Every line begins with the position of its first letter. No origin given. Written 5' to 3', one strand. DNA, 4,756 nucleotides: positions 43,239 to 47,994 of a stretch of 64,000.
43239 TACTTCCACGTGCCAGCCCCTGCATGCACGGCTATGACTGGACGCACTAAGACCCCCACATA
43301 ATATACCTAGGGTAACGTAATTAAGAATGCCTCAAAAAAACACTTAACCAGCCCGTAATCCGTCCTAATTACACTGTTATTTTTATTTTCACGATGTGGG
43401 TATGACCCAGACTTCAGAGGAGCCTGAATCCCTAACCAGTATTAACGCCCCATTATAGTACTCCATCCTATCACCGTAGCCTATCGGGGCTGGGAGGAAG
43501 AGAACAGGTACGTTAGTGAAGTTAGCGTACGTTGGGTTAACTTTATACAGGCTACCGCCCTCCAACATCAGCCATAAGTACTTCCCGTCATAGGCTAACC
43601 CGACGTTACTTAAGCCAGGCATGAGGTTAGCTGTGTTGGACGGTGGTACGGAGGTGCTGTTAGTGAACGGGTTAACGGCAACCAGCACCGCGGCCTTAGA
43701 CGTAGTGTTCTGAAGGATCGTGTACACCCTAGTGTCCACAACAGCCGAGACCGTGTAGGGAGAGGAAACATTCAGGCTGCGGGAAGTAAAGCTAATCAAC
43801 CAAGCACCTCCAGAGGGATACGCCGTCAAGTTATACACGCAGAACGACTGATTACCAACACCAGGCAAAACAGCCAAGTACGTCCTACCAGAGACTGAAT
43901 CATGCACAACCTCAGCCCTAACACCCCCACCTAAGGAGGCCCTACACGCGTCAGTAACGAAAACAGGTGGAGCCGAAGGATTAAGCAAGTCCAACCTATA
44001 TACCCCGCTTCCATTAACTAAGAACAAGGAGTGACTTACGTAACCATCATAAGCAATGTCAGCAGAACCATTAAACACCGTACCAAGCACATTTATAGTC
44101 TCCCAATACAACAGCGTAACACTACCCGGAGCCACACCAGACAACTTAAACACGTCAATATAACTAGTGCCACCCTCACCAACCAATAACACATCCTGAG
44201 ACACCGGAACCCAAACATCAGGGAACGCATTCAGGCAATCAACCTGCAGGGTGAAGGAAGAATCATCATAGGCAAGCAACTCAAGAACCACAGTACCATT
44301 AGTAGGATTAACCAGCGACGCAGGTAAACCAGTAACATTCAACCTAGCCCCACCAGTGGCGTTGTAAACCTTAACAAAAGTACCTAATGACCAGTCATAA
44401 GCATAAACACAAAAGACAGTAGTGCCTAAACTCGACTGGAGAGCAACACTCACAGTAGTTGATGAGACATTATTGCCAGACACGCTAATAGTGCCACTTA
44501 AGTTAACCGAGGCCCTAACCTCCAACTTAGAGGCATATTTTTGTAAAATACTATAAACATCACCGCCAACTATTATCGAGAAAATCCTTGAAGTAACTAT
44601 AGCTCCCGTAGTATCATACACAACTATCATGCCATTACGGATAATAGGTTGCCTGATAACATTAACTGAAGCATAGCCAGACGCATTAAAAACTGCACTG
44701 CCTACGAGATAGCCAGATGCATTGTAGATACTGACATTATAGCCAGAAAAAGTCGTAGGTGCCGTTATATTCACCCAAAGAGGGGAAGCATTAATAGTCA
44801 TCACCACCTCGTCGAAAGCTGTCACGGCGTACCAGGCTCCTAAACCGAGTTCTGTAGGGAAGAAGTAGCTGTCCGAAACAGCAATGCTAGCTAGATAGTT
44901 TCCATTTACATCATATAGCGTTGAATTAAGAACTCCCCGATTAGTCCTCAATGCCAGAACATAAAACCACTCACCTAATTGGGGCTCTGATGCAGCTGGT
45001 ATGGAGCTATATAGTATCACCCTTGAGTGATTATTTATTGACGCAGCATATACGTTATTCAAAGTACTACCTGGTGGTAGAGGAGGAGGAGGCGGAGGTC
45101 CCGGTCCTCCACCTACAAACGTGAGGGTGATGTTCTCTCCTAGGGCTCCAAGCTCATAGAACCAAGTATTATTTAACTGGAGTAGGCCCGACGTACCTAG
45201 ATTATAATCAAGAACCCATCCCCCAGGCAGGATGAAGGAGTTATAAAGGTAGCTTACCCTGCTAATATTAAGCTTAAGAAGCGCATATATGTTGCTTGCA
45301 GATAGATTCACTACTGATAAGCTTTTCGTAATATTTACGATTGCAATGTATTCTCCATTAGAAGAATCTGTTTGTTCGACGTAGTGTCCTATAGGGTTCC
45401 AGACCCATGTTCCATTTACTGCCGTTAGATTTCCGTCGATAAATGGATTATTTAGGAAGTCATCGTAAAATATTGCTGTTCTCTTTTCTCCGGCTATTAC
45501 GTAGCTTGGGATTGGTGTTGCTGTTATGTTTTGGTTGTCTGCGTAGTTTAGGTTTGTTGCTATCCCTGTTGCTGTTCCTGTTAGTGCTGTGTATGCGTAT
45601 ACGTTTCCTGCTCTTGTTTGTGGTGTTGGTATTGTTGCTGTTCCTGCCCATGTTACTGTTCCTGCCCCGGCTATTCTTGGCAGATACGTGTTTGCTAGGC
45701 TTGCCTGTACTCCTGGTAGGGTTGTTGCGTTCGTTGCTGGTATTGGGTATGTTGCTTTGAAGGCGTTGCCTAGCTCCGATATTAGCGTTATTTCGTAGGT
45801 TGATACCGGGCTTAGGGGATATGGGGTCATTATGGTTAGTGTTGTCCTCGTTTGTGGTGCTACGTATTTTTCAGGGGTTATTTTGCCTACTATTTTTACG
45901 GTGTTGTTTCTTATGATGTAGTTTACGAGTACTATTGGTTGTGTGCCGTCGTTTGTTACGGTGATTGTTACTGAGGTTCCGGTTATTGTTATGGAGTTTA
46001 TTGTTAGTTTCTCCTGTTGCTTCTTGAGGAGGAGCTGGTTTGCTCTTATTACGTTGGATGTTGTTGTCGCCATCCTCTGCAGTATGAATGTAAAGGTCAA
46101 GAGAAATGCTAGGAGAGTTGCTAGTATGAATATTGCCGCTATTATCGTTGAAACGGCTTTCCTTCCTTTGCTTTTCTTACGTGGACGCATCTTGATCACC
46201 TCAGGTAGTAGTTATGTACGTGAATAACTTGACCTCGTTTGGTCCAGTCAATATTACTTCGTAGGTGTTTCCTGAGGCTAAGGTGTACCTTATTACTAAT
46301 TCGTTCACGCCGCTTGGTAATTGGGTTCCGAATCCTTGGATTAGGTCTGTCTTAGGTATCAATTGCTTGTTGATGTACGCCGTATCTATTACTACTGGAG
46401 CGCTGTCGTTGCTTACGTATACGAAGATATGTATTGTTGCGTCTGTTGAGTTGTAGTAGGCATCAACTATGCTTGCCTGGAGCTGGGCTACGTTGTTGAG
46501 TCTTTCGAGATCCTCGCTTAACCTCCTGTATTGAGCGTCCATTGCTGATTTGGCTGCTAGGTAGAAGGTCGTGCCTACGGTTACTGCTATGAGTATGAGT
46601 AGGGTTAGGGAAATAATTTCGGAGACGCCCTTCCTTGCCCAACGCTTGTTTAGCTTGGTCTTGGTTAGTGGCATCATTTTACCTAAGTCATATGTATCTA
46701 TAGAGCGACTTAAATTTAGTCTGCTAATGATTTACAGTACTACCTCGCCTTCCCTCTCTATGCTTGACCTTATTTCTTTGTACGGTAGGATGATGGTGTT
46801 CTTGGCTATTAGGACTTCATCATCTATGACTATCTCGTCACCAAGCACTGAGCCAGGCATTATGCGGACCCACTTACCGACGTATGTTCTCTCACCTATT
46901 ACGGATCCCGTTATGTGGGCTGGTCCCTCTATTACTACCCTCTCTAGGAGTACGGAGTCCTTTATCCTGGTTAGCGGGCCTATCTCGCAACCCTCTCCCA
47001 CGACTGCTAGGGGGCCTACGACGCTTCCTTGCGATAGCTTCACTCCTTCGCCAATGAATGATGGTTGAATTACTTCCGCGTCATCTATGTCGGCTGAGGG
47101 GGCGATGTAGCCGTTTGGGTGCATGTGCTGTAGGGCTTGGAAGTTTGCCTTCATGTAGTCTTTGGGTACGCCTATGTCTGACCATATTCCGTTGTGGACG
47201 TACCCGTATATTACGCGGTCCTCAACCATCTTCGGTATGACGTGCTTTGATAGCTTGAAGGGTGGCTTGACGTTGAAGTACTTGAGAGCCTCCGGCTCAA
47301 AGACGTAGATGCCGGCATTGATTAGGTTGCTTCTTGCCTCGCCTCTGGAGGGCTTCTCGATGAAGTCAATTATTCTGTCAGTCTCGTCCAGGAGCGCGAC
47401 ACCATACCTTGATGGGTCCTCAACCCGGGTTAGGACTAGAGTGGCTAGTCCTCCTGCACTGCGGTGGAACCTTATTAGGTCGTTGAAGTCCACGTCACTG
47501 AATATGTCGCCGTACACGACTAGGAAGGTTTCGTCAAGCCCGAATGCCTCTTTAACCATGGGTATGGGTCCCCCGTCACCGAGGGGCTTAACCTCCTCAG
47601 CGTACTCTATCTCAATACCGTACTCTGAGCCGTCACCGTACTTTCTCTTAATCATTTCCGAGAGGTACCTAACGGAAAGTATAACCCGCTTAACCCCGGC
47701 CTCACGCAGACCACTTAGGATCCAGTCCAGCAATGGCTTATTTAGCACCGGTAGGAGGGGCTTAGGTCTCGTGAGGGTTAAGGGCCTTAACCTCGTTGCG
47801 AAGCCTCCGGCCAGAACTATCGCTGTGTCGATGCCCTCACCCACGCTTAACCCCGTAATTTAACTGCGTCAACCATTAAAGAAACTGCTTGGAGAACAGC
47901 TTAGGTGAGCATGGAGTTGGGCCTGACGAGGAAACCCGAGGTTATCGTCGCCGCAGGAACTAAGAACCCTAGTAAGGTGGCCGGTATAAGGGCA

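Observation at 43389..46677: Small pilin-like gene translationally coupled to a 936-aa pilin-signal giant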

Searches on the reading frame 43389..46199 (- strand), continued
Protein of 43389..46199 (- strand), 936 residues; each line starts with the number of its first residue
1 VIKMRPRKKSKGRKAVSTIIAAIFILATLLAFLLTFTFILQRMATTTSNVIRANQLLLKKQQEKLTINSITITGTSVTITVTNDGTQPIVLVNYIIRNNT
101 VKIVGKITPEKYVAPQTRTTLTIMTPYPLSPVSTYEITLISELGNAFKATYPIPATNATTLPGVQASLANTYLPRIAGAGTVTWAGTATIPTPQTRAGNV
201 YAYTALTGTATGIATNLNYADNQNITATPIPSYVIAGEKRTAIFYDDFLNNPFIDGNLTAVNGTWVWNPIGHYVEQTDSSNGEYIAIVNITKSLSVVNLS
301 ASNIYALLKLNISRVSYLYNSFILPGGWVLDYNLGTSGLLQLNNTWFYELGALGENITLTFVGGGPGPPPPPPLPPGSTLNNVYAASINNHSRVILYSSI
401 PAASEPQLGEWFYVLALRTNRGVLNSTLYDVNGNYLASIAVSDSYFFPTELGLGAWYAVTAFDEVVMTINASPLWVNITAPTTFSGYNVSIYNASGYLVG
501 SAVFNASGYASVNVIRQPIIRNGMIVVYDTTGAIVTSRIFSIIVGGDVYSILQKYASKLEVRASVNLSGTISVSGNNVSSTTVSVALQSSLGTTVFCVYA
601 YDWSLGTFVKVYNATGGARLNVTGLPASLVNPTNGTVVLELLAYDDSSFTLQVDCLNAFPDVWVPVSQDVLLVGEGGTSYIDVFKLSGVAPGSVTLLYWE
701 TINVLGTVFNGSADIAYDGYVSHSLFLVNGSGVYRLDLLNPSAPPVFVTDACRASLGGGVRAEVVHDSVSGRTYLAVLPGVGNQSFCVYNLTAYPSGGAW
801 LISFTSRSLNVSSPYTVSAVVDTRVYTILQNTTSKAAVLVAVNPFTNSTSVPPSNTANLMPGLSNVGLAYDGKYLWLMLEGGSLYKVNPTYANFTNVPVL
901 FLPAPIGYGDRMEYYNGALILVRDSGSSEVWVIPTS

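Call 82: list_cluster_members(proteins=[P0005, P0007, P0004, P0012, P0019, P0021, P0023, P0024, P0035, P0037])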
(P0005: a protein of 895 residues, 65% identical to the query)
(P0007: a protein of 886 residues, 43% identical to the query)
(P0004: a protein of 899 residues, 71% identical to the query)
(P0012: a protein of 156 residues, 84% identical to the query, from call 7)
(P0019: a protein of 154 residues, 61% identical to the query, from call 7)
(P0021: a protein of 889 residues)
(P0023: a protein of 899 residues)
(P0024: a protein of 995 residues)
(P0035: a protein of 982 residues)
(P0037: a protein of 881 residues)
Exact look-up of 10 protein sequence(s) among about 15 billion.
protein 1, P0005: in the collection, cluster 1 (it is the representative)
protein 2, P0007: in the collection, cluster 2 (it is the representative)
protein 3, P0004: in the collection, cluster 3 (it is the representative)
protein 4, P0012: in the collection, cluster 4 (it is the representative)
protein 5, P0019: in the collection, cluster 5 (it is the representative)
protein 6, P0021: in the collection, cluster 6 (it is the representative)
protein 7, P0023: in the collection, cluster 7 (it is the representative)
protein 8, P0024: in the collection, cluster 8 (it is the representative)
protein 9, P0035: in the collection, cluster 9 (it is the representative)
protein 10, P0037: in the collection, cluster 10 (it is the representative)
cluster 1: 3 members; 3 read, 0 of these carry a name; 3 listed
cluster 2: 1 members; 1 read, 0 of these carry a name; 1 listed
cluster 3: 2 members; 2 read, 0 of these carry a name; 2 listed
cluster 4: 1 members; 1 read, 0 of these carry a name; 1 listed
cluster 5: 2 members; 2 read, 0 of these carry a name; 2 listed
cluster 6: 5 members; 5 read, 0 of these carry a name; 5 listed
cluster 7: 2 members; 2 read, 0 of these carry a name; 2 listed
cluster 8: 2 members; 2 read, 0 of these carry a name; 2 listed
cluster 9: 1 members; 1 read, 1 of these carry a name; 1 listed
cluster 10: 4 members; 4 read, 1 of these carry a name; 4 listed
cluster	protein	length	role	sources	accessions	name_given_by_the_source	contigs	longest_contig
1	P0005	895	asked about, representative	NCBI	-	-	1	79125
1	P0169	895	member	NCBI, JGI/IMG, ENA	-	-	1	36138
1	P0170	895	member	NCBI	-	-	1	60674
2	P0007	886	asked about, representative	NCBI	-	-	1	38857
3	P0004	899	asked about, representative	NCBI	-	-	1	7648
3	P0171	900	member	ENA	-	-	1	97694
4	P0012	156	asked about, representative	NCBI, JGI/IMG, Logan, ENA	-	-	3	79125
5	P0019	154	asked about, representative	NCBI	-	-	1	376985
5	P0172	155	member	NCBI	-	-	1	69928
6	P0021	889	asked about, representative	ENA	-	-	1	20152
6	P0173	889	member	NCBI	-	-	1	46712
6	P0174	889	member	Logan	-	-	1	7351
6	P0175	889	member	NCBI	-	-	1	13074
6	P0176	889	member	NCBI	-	-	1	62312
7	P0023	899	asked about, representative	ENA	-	-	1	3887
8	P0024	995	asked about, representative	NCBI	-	-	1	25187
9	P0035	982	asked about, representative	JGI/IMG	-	hypothetical protein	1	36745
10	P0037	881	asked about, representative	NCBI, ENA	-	-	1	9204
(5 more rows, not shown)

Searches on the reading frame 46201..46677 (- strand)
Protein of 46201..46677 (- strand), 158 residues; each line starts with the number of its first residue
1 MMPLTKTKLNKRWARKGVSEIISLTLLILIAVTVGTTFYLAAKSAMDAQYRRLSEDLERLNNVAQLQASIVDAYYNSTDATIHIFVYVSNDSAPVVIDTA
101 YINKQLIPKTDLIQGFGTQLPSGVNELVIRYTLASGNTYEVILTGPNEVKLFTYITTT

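Call 4: search_protein_families(library=pfam, proteins=[window:46201-46677:-], max_evalue=1)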
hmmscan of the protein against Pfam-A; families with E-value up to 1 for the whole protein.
window:46201-46677:- (158 aa): 0 families

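Call 5: search_protein_families(library=ncbifam, proteins=[window:46201-46677:-], max_evalue=1)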
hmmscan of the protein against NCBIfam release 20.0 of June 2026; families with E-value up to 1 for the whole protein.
window:46201-46677:- (158 aa): 4 families
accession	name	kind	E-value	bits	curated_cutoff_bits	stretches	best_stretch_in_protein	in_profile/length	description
NF053669.1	bindosome_BasA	exception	0.00072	19.8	230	1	16-107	2-90/136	bindosome assembly system protein BasA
NF046074.1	UpsB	equivalog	0.0012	19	70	1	16-106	1-86/126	pilin subunit UpsB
TIGR02537.2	arch_flag_Nterm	domain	0.017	14.6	20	1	15-41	2-28/33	archaellin/type IV pilin N-terminal domain-containing protein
NF052590.1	ArlF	equivalog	0.13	12.5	110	1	19-91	4-74/137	archaellum stator protein ArlF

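Call 7: find_homologous_proteins(query=window:46201-46677:-)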
Query window:46201-46677:- (158 aa): 13 proteins with E <= 0.001 among 68 candidates.
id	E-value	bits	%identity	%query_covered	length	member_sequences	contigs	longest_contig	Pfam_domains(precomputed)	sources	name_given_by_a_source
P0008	1.3e-94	332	100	100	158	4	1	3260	-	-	-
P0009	7.6e-84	297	89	99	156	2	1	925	-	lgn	-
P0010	8.1e-84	297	86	99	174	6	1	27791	-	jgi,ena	-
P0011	2.8e-81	289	85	99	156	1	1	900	-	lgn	-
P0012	1.8e-80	286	84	99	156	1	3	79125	-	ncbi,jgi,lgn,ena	-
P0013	6.8e-80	284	83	99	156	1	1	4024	-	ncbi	-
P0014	1.3e-76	273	79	98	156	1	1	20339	-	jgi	-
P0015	1.3e-75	270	81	96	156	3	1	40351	-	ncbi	-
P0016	2.6e-75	269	79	99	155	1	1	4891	-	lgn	-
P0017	3.2e-74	266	82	97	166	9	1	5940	-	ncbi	-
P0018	3.4e-53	198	63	88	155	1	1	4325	-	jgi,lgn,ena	-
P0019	7.7e-50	187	61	88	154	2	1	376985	-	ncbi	-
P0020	1.5e-47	179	57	99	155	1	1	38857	-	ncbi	-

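Call 23: predict_structure(alignment_id=A1)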
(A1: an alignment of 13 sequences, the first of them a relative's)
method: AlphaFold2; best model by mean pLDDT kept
length: 158 residues; sequences in the alignment: 13
mean_pLDDT: 80.6   pTM: 0.58
mean pLDDT of the five models: 80.6, 79.3, 78.2, 76.4, 70.1
residues with pLDDT >= 90: 78; 70-90: 41; 50-70: 25; < 50: 14
segments of 3 or more residues with pLDDT < 50: 1-14
pLDDT, mean of each block of 10 residues (from residue 1): 40 53 76 77 71 66 73 94 94 89 95 94 95 93 89 92
secondary structure, 60 per line:
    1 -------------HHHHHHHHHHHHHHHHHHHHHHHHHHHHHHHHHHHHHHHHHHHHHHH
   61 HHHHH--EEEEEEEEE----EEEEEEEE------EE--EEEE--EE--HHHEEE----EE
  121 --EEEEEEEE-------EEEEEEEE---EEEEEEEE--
elements in order: H14-65 E68-76 E81-88 E99-102 E112-114 E123-130 E138-145 E149-156

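Call 27: fold_search(model_id=the predicted structure, library=pdb)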
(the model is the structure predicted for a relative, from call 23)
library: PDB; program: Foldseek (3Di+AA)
matches with E <= 10: 1836; with E <= 0.001: 8
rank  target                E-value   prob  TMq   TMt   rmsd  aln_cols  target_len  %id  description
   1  8fk7_A                2.8e-05  1.00  0.56  0.63   4.3       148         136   18  Structure of the Pyrobaculum calidifontis flagellar-like archaeal type IV pilus (released 2023-06-28)
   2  6nav_A                1.1e-04  1.00  0.45  0.53  10.2       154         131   14  Cryo-EM reconstruction of Sulfolobus islandicus LAL14/1 Pilus (released 2019-05-08)
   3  8q30_0                2.2e-04  1.00  0.44  0.48   7.0       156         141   13  Sulfolobus acidocaldarius AAP filament. (released 2024-03-06)
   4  8tib_A                2.6e-04  1.00  0.43  0.50  23.6       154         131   16  Cryo-EM of tri-pilus from S. islandicus REY15A (released 2024-01-10)
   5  5tuh_B                4.6e-04  1.00  0.42  0.61   4.1       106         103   18  Archaellum periplasmic stator protein FlaG from Sulfolobus acidocaldarius (released 2018-01-10)
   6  7txi                  5.4e-04  1.00  0.55  0.46   5.7       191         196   12  Cryo-EM of A. pernix flagellum (released 2022-06-01)
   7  6w8u_A                5.7e-04  1.00  0.42  0.46   8.3       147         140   14  Cryo-EM of the Pyrobaculum arsenaticum pilus (released 2020-07-08)
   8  5tuh_A                9.0e-04  1.00  0.42  0.59   4.1       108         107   18  Archaellum periplasmic stator protein FlaG from Sulfolobus acidocaldarius (released 2018-01-10)
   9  5tug_A                1.9e-03  1.00  0.42  0.55   4.1       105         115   18  Archaellum periplasmic stator protein complex FlaF and FlaG from Sulfolobus acidocaldarius (released 2018-01-10)
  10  2p9r_A                2.7e-03  1.00  0.37  0.51   5.3        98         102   16  Human alpha2-macroglogulin is composed of multiple domains, as predicted by homology with complement component C3 (released 2007-08-21)
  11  4bz1_A                2.8e-03  1.00  0.37  0.54   4.3        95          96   15  Structure of dengue virus EDIII in complex with Fab 3e31 (released 2014-08-13)
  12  8co1_A2               4.7e-03  1.00  0.37  0.57   4.5       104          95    8  Type II Secretion System (released 2024-04-10)
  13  1epf_B                4.7e-03  1.00  0.34  0.30   5.0        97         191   14  CRYSTAL STRUCTURE OF THE TWO N-TERMINAL IMMUNOGLOBULIN DOMAINS OF THE NEURAL CELL ADHESION MOLECULE (NCAM) (released 2000-10-09)
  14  6pbk_A                5.0e-03  1.00  0.40  0.53   4.2       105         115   15  Archaellum periplasmic stator protein complex FlaF and FlaG from Sulfolobus acidocaldarius (released 2019-11-20)
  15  4x42_A                5.2e-03  1.00  0.38  0.54   5.0       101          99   15  Crystal structure of DEN4 ED3 mutant with epitope two residues substituted from DEN3 ED3 (released 2015-09-09)
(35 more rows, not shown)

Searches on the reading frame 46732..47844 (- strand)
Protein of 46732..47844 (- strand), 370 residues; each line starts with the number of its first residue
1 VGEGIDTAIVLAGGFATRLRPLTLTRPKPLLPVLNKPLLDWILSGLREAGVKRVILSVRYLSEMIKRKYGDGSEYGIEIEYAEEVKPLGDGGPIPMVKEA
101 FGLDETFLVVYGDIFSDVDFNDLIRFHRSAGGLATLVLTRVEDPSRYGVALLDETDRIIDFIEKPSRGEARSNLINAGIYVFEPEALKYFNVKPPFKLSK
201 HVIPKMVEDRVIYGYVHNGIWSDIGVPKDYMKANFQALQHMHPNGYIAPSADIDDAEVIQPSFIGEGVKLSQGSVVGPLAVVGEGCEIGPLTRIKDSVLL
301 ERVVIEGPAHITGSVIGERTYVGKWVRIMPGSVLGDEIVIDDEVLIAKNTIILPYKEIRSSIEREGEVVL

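Call 72: search_protein_families(library=pfam, proteins=[window:46732-47844:-], max_evalue=0.001)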
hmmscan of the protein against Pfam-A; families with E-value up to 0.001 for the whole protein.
window:46732-47844:- (370 aa): 6 families
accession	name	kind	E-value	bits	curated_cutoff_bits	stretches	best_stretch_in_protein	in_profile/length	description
PF00483.29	NTP_transferase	-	5.4e-51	174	21.2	1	8-238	2-243/245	Nucleotidyl transferase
PF25084.1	LbH_EIF2B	-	1.9e-14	54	54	1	255-344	15-103/105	EIF2B subunit epsilon LbH domain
PF00132.30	Hexapep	-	2.4e-11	43.2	27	2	263-295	3-35/36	Bacterial transferase hexapeptide (six repeats)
PF25087.1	GMPPB_C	-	6.7e-09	35.9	39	1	268-363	11-105/110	GMPPB C-terminal domain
PF12804.13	NTP_transf_3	-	2.4e-08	34.8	27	1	8-67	1-53/160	MobA-like NTP transferase domain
PF24894.1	Hexapep_GlmU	-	5.1e-05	23.8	23.3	1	259-335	16-84/104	GlmU-like, C-terminal hexapeptide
